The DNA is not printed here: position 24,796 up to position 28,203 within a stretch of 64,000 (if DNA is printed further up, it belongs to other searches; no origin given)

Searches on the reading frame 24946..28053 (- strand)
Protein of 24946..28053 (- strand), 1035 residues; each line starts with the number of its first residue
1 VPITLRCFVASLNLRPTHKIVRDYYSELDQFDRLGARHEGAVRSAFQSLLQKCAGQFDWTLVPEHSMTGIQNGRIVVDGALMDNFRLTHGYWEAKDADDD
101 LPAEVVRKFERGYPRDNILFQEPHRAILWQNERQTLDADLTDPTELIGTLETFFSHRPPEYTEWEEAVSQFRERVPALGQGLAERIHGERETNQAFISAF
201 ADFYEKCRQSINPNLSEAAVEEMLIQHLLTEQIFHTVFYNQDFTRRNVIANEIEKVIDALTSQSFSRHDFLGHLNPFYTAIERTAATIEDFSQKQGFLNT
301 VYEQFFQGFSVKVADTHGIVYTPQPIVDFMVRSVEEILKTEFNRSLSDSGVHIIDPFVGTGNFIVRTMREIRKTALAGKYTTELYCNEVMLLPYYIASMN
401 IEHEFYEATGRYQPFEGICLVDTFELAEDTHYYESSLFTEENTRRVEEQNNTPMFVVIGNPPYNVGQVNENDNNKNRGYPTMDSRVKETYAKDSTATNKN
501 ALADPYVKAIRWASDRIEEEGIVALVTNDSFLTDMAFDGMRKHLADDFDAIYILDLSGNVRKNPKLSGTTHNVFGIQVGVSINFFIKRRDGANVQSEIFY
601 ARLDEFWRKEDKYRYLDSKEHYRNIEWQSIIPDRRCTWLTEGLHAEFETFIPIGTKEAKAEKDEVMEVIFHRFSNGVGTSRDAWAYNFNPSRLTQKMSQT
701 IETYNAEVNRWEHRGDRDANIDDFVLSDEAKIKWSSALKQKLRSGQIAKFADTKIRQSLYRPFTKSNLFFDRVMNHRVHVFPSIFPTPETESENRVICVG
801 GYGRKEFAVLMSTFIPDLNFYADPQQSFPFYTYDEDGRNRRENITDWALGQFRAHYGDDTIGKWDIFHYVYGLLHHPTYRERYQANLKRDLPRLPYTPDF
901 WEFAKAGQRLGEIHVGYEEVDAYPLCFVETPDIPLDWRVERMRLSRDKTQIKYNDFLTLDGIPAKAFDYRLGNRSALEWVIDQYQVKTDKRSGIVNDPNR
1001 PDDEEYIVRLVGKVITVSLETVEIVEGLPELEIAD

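Call 16: search_protein_families(library=pfam, proteins=[window:24946-28053:-], max_evalue=0.001)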
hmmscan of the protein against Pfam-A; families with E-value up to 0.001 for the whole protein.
window:24946-28053:- (1035 aa): 4 families
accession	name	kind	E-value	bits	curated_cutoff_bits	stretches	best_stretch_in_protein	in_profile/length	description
PF18135.7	Type_ISP_C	-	3.6e-102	342.4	25.9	1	669-1009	2-341/342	Type ISP C-terminal specificity domain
PF22240.1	ISP_coupler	-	4.8e-18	66.2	27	1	173-290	7-123/126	Type ISP restriction-modification enzyme, coupler domain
PF02384.22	N6_Mtase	-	1.6e-12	47.8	20.4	1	297-482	5-153/311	N-6 DNA Methylase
PF07669.17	Eco57I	-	6.5e-07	30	25.3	1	447-556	69-165/171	Eco57I restriction-modification methylase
